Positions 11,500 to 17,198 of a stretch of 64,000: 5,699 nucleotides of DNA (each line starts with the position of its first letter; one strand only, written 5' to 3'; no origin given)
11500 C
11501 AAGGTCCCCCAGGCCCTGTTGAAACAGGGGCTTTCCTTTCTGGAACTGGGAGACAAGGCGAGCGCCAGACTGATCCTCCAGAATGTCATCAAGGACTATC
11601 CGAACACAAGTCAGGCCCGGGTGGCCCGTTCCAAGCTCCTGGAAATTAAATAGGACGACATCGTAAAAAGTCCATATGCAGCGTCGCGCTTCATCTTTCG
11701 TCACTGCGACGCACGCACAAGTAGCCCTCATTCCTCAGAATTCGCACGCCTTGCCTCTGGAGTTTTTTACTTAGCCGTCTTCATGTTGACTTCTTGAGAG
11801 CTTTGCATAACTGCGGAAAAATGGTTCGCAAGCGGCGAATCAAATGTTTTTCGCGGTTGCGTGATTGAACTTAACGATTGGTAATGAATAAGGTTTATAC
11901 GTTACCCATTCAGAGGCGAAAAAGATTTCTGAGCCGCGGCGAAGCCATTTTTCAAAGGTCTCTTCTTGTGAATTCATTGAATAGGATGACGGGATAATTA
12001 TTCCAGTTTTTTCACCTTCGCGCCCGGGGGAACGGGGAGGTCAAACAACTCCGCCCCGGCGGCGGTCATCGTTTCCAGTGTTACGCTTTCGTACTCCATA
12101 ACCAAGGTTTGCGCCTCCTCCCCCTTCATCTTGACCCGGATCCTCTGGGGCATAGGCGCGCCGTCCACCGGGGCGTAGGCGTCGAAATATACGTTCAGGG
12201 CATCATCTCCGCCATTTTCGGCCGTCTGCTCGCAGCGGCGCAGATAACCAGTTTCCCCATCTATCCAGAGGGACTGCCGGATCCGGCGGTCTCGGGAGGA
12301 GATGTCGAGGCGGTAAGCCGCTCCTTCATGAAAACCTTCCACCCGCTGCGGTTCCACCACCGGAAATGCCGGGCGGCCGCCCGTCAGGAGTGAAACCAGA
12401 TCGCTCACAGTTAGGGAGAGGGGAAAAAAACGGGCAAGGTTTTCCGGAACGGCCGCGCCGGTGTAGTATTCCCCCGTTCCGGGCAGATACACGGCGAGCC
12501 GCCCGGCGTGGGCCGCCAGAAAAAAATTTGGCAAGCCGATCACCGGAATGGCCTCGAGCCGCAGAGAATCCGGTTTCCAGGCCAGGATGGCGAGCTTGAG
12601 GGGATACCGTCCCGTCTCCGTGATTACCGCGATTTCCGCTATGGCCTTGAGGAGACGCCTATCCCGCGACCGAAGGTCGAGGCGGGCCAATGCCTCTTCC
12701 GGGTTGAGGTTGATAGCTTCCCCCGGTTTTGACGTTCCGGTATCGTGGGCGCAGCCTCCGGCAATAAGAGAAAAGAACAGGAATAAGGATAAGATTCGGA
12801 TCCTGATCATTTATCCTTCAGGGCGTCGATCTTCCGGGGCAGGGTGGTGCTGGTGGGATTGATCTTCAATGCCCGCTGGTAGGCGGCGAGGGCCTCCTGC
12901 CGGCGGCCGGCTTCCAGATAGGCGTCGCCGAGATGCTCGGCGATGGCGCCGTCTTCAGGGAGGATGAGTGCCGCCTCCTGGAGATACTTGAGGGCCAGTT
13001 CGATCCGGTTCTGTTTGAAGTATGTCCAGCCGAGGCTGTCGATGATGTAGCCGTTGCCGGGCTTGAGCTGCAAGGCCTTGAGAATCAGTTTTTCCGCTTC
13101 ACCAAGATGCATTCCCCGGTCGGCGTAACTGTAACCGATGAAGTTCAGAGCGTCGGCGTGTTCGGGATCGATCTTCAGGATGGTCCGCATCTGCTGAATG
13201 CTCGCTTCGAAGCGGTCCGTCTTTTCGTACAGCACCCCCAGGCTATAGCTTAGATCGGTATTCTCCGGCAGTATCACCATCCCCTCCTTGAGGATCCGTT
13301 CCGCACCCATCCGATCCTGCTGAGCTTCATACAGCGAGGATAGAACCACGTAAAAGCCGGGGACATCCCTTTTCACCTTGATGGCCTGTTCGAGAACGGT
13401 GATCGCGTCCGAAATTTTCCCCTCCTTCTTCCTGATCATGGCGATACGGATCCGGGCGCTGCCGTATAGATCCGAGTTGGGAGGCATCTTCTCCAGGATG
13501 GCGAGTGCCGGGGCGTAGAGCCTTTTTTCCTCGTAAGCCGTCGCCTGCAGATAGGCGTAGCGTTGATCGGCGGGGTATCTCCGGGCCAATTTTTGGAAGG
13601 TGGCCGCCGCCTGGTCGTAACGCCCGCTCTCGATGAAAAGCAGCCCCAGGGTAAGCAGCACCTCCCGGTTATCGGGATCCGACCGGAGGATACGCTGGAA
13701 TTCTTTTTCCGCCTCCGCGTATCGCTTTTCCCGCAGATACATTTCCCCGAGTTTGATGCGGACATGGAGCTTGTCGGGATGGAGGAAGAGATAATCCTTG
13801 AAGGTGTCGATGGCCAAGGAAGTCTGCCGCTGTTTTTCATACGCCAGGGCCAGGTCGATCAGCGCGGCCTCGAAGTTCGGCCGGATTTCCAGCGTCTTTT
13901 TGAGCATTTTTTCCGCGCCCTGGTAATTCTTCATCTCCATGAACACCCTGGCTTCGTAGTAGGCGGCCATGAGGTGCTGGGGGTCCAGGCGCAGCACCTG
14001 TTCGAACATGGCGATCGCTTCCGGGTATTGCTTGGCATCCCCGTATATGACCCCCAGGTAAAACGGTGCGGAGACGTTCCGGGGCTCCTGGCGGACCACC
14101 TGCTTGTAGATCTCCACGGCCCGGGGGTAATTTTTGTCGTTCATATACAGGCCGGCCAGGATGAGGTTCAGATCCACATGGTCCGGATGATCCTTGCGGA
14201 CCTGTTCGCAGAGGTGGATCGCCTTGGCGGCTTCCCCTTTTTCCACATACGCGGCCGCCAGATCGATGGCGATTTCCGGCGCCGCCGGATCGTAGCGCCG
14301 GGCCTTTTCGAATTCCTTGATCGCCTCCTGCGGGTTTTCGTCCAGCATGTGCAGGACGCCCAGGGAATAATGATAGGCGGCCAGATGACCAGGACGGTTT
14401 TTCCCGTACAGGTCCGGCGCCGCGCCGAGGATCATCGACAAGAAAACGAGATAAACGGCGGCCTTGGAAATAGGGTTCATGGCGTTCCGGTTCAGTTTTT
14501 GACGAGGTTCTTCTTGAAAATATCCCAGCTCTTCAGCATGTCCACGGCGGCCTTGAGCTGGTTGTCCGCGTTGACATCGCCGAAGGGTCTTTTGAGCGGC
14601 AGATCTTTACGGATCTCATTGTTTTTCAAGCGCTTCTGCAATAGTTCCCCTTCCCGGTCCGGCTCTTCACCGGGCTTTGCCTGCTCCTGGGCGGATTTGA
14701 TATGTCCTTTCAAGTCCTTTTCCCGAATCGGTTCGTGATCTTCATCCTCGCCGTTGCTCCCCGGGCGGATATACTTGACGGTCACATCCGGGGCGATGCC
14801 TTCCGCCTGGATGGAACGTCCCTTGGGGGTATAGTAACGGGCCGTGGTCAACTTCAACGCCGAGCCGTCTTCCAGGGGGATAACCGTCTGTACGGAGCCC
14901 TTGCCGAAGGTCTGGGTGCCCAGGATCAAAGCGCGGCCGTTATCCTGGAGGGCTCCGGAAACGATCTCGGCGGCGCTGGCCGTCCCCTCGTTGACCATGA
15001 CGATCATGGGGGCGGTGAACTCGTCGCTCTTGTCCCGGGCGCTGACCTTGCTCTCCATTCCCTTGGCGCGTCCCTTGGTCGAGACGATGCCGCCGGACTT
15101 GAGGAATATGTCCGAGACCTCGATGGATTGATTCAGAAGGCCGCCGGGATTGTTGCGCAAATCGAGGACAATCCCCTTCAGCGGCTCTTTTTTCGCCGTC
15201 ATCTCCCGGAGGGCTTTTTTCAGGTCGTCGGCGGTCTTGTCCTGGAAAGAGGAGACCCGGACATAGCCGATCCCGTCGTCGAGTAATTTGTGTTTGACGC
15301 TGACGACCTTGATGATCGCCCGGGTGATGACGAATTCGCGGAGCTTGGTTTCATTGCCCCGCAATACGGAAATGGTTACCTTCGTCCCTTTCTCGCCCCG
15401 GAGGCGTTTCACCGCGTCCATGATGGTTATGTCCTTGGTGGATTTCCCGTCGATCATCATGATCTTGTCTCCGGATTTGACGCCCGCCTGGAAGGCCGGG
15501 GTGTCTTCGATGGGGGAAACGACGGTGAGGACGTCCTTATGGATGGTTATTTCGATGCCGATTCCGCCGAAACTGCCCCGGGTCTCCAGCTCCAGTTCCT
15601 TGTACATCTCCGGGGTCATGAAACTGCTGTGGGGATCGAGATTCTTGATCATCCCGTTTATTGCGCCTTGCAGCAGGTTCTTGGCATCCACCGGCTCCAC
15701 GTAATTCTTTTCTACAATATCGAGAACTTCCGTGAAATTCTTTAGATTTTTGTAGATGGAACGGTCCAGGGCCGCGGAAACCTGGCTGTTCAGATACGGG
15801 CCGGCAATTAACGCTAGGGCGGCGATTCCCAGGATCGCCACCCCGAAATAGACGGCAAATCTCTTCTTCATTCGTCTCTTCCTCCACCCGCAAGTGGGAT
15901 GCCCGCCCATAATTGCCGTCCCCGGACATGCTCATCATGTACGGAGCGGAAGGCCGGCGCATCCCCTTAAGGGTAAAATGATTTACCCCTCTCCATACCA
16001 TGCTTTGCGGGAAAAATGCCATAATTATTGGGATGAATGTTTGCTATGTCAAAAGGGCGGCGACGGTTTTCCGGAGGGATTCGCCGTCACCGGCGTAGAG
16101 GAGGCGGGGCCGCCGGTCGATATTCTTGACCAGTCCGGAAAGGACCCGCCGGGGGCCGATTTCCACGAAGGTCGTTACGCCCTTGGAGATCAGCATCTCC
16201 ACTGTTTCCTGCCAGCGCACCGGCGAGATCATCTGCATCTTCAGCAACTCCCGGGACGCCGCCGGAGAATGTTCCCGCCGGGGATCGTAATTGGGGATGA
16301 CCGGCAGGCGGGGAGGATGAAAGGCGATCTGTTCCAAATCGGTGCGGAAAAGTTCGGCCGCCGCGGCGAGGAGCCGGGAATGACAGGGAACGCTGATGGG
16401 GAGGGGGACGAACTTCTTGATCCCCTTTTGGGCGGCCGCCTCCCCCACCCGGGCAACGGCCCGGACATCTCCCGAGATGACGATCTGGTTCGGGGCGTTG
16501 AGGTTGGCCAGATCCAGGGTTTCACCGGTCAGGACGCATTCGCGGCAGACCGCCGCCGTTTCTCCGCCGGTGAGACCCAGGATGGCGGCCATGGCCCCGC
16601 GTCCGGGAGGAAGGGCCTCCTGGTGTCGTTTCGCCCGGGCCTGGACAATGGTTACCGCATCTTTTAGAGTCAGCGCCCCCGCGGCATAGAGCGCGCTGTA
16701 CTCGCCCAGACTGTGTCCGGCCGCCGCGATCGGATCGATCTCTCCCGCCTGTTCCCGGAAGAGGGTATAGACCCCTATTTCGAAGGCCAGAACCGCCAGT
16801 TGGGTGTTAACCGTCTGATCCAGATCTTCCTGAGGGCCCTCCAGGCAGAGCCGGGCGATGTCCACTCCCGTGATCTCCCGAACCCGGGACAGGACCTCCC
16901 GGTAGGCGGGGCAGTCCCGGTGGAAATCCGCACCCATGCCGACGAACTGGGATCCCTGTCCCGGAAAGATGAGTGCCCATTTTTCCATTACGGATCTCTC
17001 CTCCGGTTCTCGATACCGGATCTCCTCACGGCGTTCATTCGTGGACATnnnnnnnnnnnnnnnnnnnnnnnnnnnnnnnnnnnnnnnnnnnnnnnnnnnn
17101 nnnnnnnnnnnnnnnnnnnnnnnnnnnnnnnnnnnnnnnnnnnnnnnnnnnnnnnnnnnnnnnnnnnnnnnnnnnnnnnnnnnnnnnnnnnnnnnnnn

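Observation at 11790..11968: Novel 166-bp end-to-end palindromic element with target-site duplications (MITE-like), three copies in 64 kb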

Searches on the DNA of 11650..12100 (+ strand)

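Call 41: search_rna_families(source=window, start=11650, end=12100, threshold=evalue, max_evalue=10)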
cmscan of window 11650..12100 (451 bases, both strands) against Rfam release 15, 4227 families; matches with E-value up to 10: 1.
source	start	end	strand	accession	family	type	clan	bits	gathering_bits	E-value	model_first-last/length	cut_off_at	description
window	12045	12076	-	RF01136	sR28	Gene; snRNA; snoRNA; CD-box;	-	9.8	39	5.4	1-55/55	no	Small nucleolar RNA sR28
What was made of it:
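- On Any Rfam RNA family: At E up to 10 on 11650-12100, the only hit is an irrelevant 9.8-bit one outside the element (call 41).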

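Call 53: search_dna_similar(query=window:11796-11962:+, collection=plasmids, mode=distant, max_evalue=1, max_rows=15)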
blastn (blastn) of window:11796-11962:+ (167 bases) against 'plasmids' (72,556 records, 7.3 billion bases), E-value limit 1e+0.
No match.
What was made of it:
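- On TIME (Tn3-derived MITE): No blastn match of the element to 72,556 plasmids, a collection expected (not verified here) to include many Tn3-family transposons (call 53).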

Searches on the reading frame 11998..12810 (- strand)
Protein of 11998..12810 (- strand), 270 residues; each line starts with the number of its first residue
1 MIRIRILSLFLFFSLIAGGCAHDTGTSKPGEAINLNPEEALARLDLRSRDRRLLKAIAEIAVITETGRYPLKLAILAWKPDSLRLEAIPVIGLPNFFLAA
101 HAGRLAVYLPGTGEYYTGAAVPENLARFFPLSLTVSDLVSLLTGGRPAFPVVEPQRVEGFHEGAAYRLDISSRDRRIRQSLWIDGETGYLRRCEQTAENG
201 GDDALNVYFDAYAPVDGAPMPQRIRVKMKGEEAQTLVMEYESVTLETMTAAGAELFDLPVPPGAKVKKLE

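Call 28: search_protein_families(library=pfam, proteins=[window:11998-12810:-])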
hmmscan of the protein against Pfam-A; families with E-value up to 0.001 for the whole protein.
window:11998-12810:- (270 aa): 0 families

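Call 33: find_encoding_contigs(protein=window:11998-12810:-, flank=3000, max_places=8)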
Protein window:11998-12810:- (270 aa): 23 contigs read that carry it; 8 places shown.
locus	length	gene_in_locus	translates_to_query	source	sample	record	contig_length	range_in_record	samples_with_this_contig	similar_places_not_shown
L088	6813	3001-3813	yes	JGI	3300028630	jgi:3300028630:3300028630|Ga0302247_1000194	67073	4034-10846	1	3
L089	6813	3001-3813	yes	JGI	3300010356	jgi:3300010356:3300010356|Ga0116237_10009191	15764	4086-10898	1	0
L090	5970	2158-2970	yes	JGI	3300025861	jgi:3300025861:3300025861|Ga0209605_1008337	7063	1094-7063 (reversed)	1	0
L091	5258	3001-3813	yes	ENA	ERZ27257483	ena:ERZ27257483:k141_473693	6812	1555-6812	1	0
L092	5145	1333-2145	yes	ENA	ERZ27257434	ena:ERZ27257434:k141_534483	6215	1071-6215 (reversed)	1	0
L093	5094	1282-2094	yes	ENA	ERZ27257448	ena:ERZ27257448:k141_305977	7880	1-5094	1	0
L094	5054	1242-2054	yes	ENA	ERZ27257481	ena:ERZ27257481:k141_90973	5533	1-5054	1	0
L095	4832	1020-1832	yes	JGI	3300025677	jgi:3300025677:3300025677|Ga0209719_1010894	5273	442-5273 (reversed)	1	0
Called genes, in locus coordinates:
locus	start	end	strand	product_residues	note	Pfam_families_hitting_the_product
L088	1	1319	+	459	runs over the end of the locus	PF22694:CtpB_N-like, PF00595:PDZ, PF13180:PDZ_2, PF17820:PDZ_6, PF03572:Peptidase_S41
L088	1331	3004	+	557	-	-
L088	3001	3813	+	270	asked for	-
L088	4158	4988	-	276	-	PF13428:TPR_14 (faint), PF14559:TPR_19 (faint), PF12895:ANAPC3 (faint), PF07719:TPR_2 (faint), PF13525:YfiO, PF13432:TPR_16, PF13174:TPR_6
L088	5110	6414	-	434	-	PF04052:TolB_N, PF26550:Tricorn_2nd, PF26549:Tricorn_N, PF00930:DPPIV_N, PF07676:PD40, PF26549:Tricorn_N, PF07676:PD40, PF26549:Tricorn_N, +6 more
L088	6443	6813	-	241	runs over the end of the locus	PF13103:TonB_2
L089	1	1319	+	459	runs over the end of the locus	PF22694:CtpB_N-like, PF00595:PDZ, PF13180:PDZ_2, PF17820:PDZ_6, PF03572:Peptidase_S41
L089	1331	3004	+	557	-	-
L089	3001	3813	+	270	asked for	-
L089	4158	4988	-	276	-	PF13428:TPR_14 (faint), PF14559:TPR_19 (faint), PF12895:ANAPC3 (faint), PF07719:TPR_2 (faint), PF13525:YfiO, PF13432:TPR_16, PF13174:TPR_6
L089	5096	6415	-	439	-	PF04052:TolB_N, PF26549:Tricorn_N, PF26550:Tricorn_2nd, PF26549:Tricorn_N, PF07676:PD40, PF00930:DPPIV_N, PF26549:Tricorn_N, PF07676:PD40, +5 more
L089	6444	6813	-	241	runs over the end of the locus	PF13103:TonB_2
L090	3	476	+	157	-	?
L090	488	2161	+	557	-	-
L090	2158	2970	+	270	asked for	-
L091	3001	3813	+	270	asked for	-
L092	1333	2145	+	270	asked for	-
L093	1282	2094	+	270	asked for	-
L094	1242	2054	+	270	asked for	-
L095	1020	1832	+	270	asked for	-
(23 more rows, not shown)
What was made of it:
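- Checked: A lies between convergent genes, a CpoB/YbgF-like TPR gene ending at 11653 and a 270-aa gene ending at 11998 (call 33).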

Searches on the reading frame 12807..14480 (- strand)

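Call 62: search_protein_families(library=pfam, proteins=[window:12807-14480:-], max_evalue=0.00001)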
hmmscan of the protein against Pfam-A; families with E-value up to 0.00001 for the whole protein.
window:12807-14480:- (557 aa): 28 families (the best 25 are shown)
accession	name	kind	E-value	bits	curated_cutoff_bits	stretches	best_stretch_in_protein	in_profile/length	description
PF13432.12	TPR_16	-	3.4e-58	194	32.7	4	483-544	3-64/65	Tetratricopeptide repeat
PF07719.23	TPR_2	-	8.7e-58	188.2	27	1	516-543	6-33/34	Tetratricopeptide repeat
PF14559.12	TPR_19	-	3.2e-56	188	25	5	249-313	2-66/68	Tetratricopeptide repeat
PF00515.34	TPR_1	-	2.4e-47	157.3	27.8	1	517-543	7-33/34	Tetratricopeptide repeat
PF13181.12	TPR_8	-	1.3e-41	137.7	25.7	0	516-543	6-33/34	Tetratricopeptide repeat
PF13428.12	TPR_14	-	3.2e-41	135.9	23.5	0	241-279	4-42/44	Tetratricopeptide repeat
PF13174.12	TPR_6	-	3e-35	118.9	26.3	0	273-303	1-31/33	Tetratricopeptide repeat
PF13424.12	TPR_12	-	1e-33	115.8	30.1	1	242-302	7-75/77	Tetratricopeptide repeat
PF13414.12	TPR_11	-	2.8e-33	113.8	26.8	0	518-544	1-27/42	TPR repeat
PF23914.1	TPR_CcmH_CycH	-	2.4e-32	112.4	42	3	40-131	56-150/158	Cytochrome c-type biogenesis protein H TPR domain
PF13431.12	TPR_17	-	1.9e-26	90.5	24.4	0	125-157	2-34/34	Tetratricopeptide repeat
PF13176.12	TPR_7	-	3.7e-26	89.4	27.9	0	516-541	4-29/36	Tetratricopeptide repeat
PF12895.13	ANAPC3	-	2.1e-23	82.8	27.2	1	116-196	3-82/82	Anaphase-promoting complex, cyclosome, subunit 3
PF13371.12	TPR_9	-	2.2e-23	82.5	35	0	244-307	1-64/73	Tetratricopeptide repeat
PF24575.1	TPR_Slam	-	1.3e-19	71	35.2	0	211-261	54-104/104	Surface lipoprotein assembly modifier, N-terminal TPR repeats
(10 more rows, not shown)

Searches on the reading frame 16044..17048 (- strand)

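Call 60: search_protein_families(library=pfam, proteins=[window:16044-17048:-], max_evalue=0.00001)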
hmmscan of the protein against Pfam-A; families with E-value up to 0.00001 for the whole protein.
window:16044-17048:- (334 aa): 1 family
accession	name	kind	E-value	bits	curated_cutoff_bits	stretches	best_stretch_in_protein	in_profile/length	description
PF00698.26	Acyl_transf_1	-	1.7e-37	130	32.7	1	27-304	3-272/319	Acyl transferase domain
